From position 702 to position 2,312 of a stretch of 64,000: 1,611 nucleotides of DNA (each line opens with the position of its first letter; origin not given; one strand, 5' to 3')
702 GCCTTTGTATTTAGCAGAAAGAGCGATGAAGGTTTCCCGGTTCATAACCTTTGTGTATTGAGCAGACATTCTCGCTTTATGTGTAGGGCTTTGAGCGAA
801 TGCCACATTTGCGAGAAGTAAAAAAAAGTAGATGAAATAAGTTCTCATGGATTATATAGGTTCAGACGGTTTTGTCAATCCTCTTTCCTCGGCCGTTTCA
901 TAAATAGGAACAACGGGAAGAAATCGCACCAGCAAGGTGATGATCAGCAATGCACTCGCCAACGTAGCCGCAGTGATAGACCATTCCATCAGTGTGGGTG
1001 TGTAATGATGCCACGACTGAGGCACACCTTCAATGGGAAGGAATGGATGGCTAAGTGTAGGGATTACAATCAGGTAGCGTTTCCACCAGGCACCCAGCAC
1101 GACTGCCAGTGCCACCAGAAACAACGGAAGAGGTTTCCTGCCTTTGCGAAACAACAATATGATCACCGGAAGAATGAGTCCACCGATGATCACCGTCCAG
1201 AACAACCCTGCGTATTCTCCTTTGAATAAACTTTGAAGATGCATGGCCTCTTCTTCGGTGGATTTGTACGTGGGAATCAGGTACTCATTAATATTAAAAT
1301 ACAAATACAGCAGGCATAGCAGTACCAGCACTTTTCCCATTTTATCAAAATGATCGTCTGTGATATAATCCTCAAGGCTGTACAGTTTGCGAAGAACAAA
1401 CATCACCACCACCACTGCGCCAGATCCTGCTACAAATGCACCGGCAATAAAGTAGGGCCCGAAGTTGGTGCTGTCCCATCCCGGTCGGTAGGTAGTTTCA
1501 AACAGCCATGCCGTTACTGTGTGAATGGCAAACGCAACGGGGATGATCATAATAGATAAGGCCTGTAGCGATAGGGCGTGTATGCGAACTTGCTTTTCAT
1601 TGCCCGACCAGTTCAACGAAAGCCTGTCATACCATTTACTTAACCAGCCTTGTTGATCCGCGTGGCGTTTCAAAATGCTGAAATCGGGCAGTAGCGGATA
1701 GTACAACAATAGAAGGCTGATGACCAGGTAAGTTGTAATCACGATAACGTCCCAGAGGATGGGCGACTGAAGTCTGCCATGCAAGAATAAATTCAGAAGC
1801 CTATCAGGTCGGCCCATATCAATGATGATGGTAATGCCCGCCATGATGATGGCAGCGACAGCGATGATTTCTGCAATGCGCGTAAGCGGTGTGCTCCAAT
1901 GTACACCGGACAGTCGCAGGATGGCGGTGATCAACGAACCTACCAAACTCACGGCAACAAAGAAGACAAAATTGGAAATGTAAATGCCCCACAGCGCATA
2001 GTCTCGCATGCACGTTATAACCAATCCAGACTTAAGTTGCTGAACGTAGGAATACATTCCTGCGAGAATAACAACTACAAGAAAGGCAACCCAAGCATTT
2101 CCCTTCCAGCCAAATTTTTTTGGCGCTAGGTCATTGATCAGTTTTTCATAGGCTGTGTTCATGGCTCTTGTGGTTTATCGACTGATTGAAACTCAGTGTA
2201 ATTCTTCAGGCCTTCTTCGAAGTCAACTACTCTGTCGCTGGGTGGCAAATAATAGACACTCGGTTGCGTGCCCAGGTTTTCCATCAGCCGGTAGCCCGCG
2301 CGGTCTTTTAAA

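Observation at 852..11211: Cus-type efflux operon with two adaptors and no outer-membrane factor, running straight into a periplasmic redox module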

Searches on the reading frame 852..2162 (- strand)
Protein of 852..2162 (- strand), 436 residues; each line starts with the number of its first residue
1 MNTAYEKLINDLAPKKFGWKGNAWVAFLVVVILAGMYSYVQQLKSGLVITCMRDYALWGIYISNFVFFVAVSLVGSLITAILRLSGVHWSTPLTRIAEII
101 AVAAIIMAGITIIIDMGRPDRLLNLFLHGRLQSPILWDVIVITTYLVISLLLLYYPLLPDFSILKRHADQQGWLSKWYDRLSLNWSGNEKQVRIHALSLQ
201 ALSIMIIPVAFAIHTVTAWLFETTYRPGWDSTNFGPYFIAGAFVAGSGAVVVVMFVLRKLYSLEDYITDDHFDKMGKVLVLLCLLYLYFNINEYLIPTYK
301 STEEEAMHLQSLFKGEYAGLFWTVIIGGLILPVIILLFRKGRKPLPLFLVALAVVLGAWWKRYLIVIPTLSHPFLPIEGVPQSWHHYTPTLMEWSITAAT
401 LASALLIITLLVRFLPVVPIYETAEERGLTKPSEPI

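Call 4: search_protein_families(library=pfam, proteins=[window:852-2162:-], max_evalue=0.01)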
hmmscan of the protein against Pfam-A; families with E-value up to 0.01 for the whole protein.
window:852-2162:- (436 aa): 1 family
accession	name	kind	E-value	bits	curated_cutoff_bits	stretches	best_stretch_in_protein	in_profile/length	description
PF03916.19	NrfD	-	3.6e-28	99.5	25.8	1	52-369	5-308/313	Polysulphide reductase, NrfD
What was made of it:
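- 852..2162 (-): NrfD-family quinol-interacting membrane subunit (436 aa), ActC-like. NrfD at E 4e-28 (call 4).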

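Call 7: search_protein_families(library=ncbifam, proteins=[window:852-2162:-], max_evalue=0.001)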
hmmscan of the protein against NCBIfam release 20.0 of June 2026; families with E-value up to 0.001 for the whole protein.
window:852-2162:- (436 aa): 3 families
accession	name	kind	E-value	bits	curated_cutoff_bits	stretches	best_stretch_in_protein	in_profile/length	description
NF045798.1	DsrP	equivalog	1.7e-43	149.4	350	2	23-155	14-142/346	sulfate reduction electron transfer complex DsrMKJOP subunit DsrP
NF041784.1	mnquin_red_QrcD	equivalog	1.9e-22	80.1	570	2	237-419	222-402/408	menaquinone reductase integral membrane subunit QrcD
NF008133.1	PRK10881.1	equivalog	5.6e-11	42.5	450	1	25-419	16-375/377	Ni/Fe-hydrogenase cytochrome b subunit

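Call 9: find_encoding_contigs(protein=window:852-2162:-, flank=10000, max_places=10)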
Protein window:852-2162:- (436 aa): no gene with exactly this product is on record in the collection.

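Call 10: find_homologous_proteins(query=window:852-2162:-, max_evalue=1e-10)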
Query window:852-2162:- (436 aa): 7050 proteins with E <= 1e-10 among 8000 candidates; the best 120 are listed.
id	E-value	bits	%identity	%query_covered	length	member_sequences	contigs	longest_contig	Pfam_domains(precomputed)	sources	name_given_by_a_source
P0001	1.1e-286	969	100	100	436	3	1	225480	PF03916.20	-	-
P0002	4.4e-279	944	98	100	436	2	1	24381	PF03916.20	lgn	-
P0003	1.4e-278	942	98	100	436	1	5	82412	PF03916.20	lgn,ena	-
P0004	3.5e-275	931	97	100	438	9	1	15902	PF03916.20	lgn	-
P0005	4.2e-275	931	96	100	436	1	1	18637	PF03916.20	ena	-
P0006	5.8e-270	914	94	100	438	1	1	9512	PF03916.20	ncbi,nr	ncbi:MAG: polysulfide reductase NrfD [Cyclobacteriaceae bacterium]|nr:polysulfide reductase NrfD [Cy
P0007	1.3e-254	863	86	100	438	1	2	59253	PF03916.20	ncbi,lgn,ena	-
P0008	5.9e-252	854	86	100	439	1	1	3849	PF03916.20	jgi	jgi:Ni/Fe-hydrogenase subunit HybB-like protein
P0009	1.5e-251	853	85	99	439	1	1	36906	PF03916.20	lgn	-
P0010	8.2e-243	824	85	98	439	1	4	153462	PF03916.20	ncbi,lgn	-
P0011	9.5e-241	817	81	100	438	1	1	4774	PF03916.20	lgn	-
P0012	1.6e-239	813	82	98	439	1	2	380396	PF03916.20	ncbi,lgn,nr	ncbi:MAG: polysulfide reductase NrfD [Cytophagales bacterium]|nr:polysulfide reductase NrfD [Cytopha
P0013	2.7e-239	813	83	98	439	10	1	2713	PF03916.20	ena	-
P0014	5.3e-239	812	82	100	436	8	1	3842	PF03916.20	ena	-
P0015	6.1e-239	811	82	100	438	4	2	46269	PF03916.20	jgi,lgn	jgi:molybdopterin-containing oxidoreductase family membrane subunit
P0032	4.3e-234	795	79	99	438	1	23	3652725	PF03916.20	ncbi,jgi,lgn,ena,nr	ncbi:MAG: Molybdopterin oxidoreductase [Cytophagales bacterium]|jgi:molybdopterin-containing oxidore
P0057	7.7e-228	775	77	100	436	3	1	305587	PF03916.20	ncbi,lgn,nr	ncbi:MAG: polysulfide reductase NrfD [Ignavibacteria bacterium]|nr:polysulfide reductase NrfD [Ignav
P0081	1.0e-213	728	73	98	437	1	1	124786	PF03916.20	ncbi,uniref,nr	ncbi:NrfD/PsrC family molybdoenzyme membrane anchor subunit [Arenibacter sp. GZD96]|uniref:NrfD/PsrC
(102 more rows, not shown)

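Call 11: find_encoding_contigs(protein=P0001, flank=10000, max_places=3)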
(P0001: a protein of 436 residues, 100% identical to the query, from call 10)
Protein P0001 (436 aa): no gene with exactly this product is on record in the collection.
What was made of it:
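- Tried and rejected: Found no contig (calls 9, 11).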

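Call 12: find_encoding_contigs(protein=P0032, flank=10000, max_places=4)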
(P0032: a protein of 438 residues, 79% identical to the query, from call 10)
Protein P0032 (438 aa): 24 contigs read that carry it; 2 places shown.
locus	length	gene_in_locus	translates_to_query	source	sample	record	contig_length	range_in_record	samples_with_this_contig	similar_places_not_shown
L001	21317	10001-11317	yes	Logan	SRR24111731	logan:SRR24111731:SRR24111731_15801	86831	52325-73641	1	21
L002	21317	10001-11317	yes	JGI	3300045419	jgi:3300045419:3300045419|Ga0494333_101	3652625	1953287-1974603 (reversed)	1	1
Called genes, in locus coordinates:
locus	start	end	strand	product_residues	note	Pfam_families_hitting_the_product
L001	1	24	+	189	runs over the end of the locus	-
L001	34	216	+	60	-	-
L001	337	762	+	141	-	PF21785:Bflower_2, PF12396:DUF3659 (faint), PF21784:Bflower (weak)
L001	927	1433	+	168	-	-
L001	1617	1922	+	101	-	-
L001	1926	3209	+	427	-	PF00873:ACR_tran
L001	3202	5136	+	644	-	PF00873:ACR_tran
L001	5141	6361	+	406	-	PF25919:BSH_CusB, PF25869:3HB_CusB (weak)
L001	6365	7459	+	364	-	PF25919:BSH_CusB, PF25984:BSH_YknX (faint), PF25869:3HB_CusB (weak), PF25954:Beta-barrel_RND_2, PF25967:RND-MFP_C, PF25975:CzcB_C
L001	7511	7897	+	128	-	PF07635:PSCyt1 (weak)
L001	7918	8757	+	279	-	PF19089:DUF5777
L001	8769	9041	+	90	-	-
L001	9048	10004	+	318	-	PF13237:Fer4_10 (weak), PF13247:Fer4_11, PF00037:Fer4 (weak), PF12797:Fer4_2 (weak), PF12837:Fer4_6 (weak), PF13237:Fer4_10, PF13187:Fer4_9 (weak), PF13247:Fer4_11 (weak), +1 more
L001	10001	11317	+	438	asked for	PF03916:NrfD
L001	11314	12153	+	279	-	-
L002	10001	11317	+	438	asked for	PF03916:NrfD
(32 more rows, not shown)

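Call 15: find_related_loci(query=A1, collection=genome_contigs, flank=10000)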
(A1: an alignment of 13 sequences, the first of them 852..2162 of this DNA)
Query A1 (436 aa) in genome_contigs; peptide patterns used: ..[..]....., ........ (x = any residue, [..] = any of these).
599 stretches matched a pattern (row limit reached: there are more); 588 encode a relative of the query (tblastn E <= 1e-3); the best 80 are kept; 80 distinct loci.
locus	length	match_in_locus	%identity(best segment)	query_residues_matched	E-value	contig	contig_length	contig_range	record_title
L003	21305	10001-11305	97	1-435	0e+0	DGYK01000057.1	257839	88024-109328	MAG TPA_asm: Flammeovirgaceae bacterium UBA5008 UBA5008_contig_305, whole genome shotgun sequence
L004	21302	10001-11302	88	1-434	0e+0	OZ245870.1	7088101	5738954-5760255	MAG: Chryseolinea sp. isolate bc7d9e06-b512-4612-8540-2ade36375776 genome assembly, chromosome: 1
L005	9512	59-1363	94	1-435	0e+0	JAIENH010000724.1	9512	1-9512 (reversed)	MAG: Cyclobacteriaceae bacterium isolate co.spades.DASTOOL.1kb_031 c_000000425425, whole genome shotgun sequence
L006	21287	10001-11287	80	1-429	0e+0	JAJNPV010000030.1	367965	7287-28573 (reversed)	MAG: Ohtaekwangia sp. isolate MAG_016 k141_330553, whole genome shotgun sequence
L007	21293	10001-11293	79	1-431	0e+0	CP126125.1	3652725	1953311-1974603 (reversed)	MAG: Cytophagales bacterium isolate bin_008 chromosome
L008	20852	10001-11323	80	1-435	0e+0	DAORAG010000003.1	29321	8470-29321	MAG TPA_asm: Cyclobacteriaceae bacterium isolate AMR_MDS_0964 NODE_314_length_29321_cov_6.866876, whole genome shotgun s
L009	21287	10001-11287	82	1-429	0e+0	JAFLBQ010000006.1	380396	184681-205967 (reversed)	MAG: Cytophagales bacterium isolate UWPOB_CYTO1 gnl_X_DGMGIFFD_6, whole genome shotgun sequence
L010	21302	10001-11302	79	1-434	0e+0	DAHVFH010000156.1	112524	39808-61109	MAG TPA_asm: Cytophagales bacterium isolate clean292 k141_46527, whole genome shotgun sequence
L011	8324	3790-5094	79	1-436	0e+0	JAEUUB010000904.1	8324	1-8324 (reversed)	MAG: Cyclobacteriaceae bacterium isolate new MAG-344 k141_1202174, whole genome shotgun sequence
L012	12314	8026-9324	78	1-433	0e+0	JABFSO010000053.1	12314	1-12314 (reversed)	MAG: Cyclobacteriaceae bacterium isolate WB-IL-14 seq_2542, whole genome shotgun sequence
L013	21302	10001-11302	77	1-434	0e+0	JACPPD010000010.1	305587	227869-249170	MAG: Ignavibacteria bacterium isolate NC_groundwater_618_Pr5_B-0.1um_48_51 alan_book_18_scaffold_381160, whole genome sh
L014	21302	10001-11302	80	1-434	0e+0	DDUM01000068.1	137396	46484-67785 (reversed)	MAG TPA_asm: Flammeovirgaceae bacterium UBA2338 UBA2338_contig_5156, whole genome shotgun sequence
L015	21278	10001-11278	80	6-431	0e+0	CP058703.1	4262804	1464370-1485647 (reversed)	MAG: Cyclobacteriaceae bacterium isolate SSA6 chromosome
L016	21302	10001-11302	68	1-434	0e+0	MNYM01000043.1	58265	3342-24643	MAG: Flavobacteriaceae bacterium CG2_30_31_66 cg2_3.0_scaffold_179_c, whole genome shotgun sequence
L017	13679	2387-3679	79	1-431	0e+0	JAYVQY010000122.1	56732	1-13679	MAG: Cyclobacteriaceae bacterium isolate GL72_UP_metabinner_2 GL72_UP_metabinner_2_121, whole genome shotgun sequence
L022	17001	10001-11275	72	5-429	0e+0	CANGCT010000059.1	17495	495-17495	MAG: Flavobacteriaceae bacterium isolate Jr-25may17-216 genome assembly, contig: Jr-25may17-C3680, whole genome shotgun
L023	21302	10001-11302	79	1-434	0e+0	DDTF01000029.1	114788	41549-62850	MAG TPA_asm: Flammeovirgaceae bacterium UBA2371 UBA2371_contig_7743, whole genome shotgun sequence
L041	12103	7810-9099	72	5-434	0e+0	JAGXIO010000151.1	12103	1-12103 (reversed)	MAG: Saccharicrinis sp. isolate LH_M88 k141_884405, whole genome shotgun sequence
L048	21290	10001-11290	72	5-434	0e+0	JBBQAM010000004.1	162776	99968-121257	MAG: Flavobacteriales bacterium isolate Co_metawrap_1460 Cmw_1460_k141_13796777_length_162776_cov_13.0000, whole genome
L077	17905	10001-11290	59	2-431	5e-173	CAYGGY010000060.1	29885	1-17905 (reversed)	MAG TPA_asm: uncultured Ohtaekwangia sp. isolate ERP113451_co3_25 genome assembly, contig: NODE_1051_length_29885_cov_14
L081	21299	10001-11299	62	3-434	2e-172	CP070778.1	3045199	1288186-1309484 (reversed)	MAG: Flavobacteriaceae bacterium isolate bin181 chromosome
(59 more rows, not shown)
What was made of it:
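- At least 588 genome stretches encode an NrfD relative (call 15).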

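Call 18: find_encoding_contigs(protein=P0081, flank=10000, max_places=2)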
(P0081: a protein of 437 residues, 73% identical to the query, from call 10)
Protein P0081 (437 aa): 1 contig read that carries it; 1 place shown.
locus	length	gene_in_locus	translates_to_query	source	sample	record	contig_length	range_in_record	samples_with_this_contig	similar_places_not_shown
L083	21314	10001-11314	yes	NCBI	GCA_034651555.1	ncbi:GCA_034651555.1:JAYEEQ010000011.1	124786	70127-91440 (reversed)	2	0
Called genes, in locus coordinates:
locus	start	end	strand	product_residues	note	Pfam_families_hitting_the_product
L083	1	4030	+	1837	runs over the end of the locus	PF11974:bMG3, PF01835:MG2, PF17972:bMG5, PF17962:bMG6, PF07703:A2M_BRD, PF00207:A2M, PF07678:TED_complement (faint), PF17973:bMG10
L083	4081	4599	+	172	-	PF04978:MST (faint), PF12867:DinB_2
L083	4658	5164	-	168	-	PF02674:Colicin_V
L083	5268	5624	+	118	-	-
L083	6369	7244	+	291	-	PF00034:Cytochrom_C (faint), PF13442:Cytochrome_CBB3 (weak)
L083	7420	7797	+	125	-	PF13442:Cytochrome_CBB3 (weak)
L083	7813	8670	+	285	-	PF19089:DUF5777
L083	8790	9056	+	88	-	-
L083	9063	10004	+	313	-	PF12838:Fer4_7 (faint), PF13187:Fer4_9 (faint), PF14697:Fer4_21 (faint), PF13237:Fer4_10 (weak), PF13247:Fer4_11, PF12797:Fer4_2 (weak), PF00037:Fer4 (weak), PF12837:Fer4_6 (weak)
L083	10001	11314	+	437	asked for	PF03916:NrfD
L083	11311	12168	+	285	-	-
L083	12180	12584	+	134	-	PF13442:Cytochrome_CBB3, PF00034:Cytochrom_C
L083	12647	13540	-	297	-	-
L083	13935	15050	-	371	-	PF01663:Phosphodiest (weak), PF01676:Metalloenzyme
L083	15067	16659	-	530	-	PF00041:fn3 (faint), PF16656:Pur_ac_phosph_N, PF16655:PhoD_N (faint), PF00149:Metallophos, PF25788:Ig_Rha78A_N (weak)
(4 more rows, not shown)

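Call 19: find_encoding_contigs(protein=P0057, flank=10000, max_places=2)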
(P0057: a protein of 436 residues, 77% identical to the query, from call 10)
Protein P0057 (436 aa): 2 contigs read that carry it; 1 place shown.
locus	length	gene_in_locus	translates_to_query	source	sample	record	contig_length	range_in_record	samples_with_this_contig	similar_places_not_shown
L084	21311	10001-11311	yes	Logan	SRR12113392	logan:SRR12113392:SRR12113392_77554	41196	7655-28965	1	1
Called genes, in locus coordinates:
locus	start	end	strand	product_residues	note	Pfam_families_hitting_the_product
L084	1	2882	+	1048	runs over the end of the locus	PF18470:Cas9_a, PF13395:HNH_4, PF18541:RuvC_III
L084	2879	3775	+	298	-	PF01867:Cas_Cas1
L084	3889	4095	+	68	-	PF09827:CRISPR_Cas2 (weak)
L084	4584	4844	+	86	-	PF01936:NYN (weak)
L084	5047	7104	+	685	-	PF05572:Peptidase_M43, PF00801:PKD, PF18911:PKD_4, PF18962:Por_Secre_tail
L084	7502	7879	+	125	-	-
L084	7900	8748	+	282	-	PF19089:DUF5777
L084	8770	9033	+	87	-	-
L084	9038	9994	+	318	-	PF13237:Fer4_10 (weak), PF13247:Fer4_11, PF00037:Fer4 (weak), PF12797:Fer4_2 (weak), PF12837:Fer4_6 (weak), PF13237:Fer4_10 (weak), PF13187:Fer4_9 (weak), PF13247:Fer4_11 (weak), +1 more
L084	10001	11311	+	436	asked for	PF03916:NrfD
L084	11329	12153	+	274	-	PF02369:Big_1 (faint)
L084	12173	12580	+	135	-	PF13442:Cytochrome_CBB3, PF00034:Cytochrom_C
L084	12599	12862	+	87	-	PF11342:DUF3144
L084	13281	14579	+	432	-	PF01979:Amidohydro_1, PF07969:Amidohydro_3 (weak)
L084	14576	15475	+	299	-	PF05448:AXE1 (faint), PF02129:Peptidase_S15, PF01738:DLH, PF20434:BD-FAE (weak), PF00561:Abhydrolase_1, PF00326:Peptidase_S9, PF12146:Hydrolase_4 (faint), PF08840:BAAT_C (faint)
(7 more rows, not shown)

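Call 21: search_protein_families(library=pfam, proteins=[L081:6167-7252:+, L041:3964-5244:+, L022:6419-7471:+, L077:6774-7517:+, L023:12604-12990:+, L005:2952-3632:+, L048:12654-13868:+, L005:6884-7738:+, L004:13687-14247:+, L015:355-864:+], max_evalue=0.01)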
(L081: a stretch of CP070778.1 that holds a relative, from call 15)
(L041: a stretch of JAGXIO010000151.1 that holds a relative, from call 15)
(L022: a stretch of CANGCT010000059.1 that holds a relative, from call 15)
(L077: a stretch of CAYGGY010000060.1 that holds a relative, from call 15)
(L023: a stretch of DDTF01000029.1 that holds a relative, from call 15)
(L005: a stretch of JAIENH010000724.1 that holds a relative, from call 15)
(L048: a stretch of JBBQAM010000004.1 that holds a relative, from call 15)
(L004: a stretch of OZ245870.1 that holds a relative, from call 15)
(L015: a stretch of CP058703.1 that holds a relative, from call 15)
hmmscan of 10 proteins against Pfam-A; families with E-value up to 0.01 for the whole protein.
L081:6167-7252:+ (361 aa): 6 families
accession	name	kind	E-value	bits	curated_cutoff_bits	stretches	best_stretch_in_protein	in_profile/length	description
PF22113.1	Mtrc-MtrF_II-IV_dom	-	1.1e-08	35.3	30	1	76-199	69-171/176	Outer membrane cytochrome MtrC/MtrF-like, domains II/IV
PF09699.15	Paired_CXXCH_1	-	6.4e-08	32.6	20.6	0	247-283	5-38/41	Doubled CXXCH motif (Paired_CXXCH_1)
PF14522.11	Cytochrome_C7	-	4.5e-07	30.1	24.8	0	248-281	40-66/67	Cytochrome c7 and related cytochrome c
PF14537.11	Cytochrom_c3_2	-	5.7e-05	24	25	0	248-282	5-34/79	Cytochrome c3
PF22678.1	Cytochrom_c_NrfB-like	-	9e-05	23.3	27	0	248-289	32-74/89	Cytochrome c-type protein NrfB-like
PF01391.23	Collagen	-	0.0046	17.1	27.2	1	28-52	31-55/60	Collagen triple helix repeat (20 copies)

L041:3964-5244:+ (426 aa): 2 families
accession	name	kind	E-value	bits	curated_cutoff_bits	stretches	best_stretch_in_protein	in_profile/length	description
PF09459.16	EB_dh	-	2e-34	120.1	33.3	1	89-417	10-233/236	Ethylbenzene dehydrogenase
PF06452.16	CBM9_1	-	5.9e-05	23.5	23.4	1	71-185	1-97/185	Carbohydrate family 9 binding domain-like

L022:6419-7471:+ (350 aa): 2 families
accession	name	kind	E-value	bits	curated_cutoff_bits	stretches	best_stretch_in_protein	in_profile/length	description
PF00034.26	Cytochrom_C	-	2.2e-10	42.1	21.3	1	100-206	11-88/90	Cytochrome c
PF13442.11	Cytochrome_CBB3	-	2.6e-10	40.9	27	1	250-330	3-64/68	Cytochrome C oxidase, cbb3-type, subunit III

L077:6774-7517:+ (247 aa): 1 family
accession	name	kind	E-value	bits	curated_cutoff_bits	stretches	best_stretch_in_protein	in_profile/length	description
PF04264.18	YceI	-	1.3e-11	45.5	23.7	1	73-239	1-147/150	YceI-like domain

L023:12604-12990:+ (128 aa): 1 family
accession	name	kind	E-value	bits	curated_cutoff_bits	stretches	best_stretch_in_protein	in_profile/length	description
PF11342.13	DUF3144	-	6.5e-25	87.8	25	1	54-124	4-77/77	Protein of unknown function (DUF3144)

L005:2952-3632:+ (226 aa): 1 family
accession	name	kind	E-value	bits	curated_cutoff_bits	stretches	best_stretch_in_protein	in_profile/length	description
PF13568.12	OMP_b-brl_2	-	9.8e-13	49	27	1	48-202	25-175/175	Outer membrane protein beta-barrel domain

L048:12654-13868:+ (404 aa): 4 families
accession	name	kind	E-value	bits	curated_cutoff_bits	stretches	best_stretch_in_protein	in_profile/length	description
PF05201.20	GlutR_N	-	4.2e-36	124.4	27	1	8-159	1-151/151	Glutamyl-tRNAGlu reductase, N-terminal domain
PF01488.26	Shikimate_DH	-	8.4e-18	65.2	24.3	1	184-302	9-135/138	Shikimate / quinate 5-dehydrogenase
PF00745.25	GlutR_dimer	-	0.00087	20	22.9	1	319-389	1-76/99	Glutamyl-tRNAGlu reductase, dimerisation domain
PF03807.23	F420_oxidored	-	0.0034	18.4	21.6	1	189-279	1-92/94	NADP oxidoreductase coenzyme F420-dependent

L005:6884-7738:+ (284 aa): 5 families
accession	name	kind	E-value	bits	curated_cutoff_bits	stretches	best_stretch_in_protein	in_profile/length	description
PF04471.18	Mrr_cat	-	1.9e-08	34.8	21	1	86-200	6-106/115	Restriction endonuclease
PF03477.21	ATP-cone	-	1.1e-06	29.5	25.8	1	4-66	2-71/88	ATP cone domain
PF22357.2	AF1548-like_C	-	0.00024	21.5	23.9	1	220-272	1-53/56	AF1548-like, C-terminal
PF20472.4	PDDEXK_11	-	0.0019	18.4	23.7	1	92-155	12-89/145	PD-(D/E)XK nuclease superfamily domain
PF01870.24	Hjc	-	0.0061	16.9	21.1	0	94-138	7-50/93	Archaeal holliday junction resolvase (hjc)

L004:13687-14247:+ (186 aa): 0 families

L015:355-864:+ (169 aa): 0 families

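Call 44: search_protein_families(library=pfam, proteins=[L003:12182-12592:+, L003:13018-13722:+], max_evalue=0.1)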
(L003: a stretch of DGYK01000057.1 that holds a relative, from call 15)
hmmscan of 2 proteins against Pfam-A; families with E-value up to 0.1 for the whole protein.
L003:12182-12592:+ (136 aa): 2 families
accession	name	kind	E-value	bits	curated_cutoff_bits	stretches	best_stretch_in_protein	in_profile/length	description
PF13442.11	Cytochrome_CBB3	-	8.8e-11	42.4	27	1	49-131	3-68/68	Cytochrome C oxidase, cbb3-type, subunit III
PF00034.26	Cytochrom_C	-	7.4e-09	37.3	21.3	1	52-135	4-90/90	Cytochrome c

L003:13018-13722:+ (234 aa): 1 family
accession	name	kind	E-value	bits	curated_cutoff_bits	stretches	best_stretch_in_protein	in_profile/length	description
PF13568.12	OMP_b-brl_2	-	9.5e-15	55.5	27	1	34-210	7-175/175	Outer membrane protein beta-barrel domain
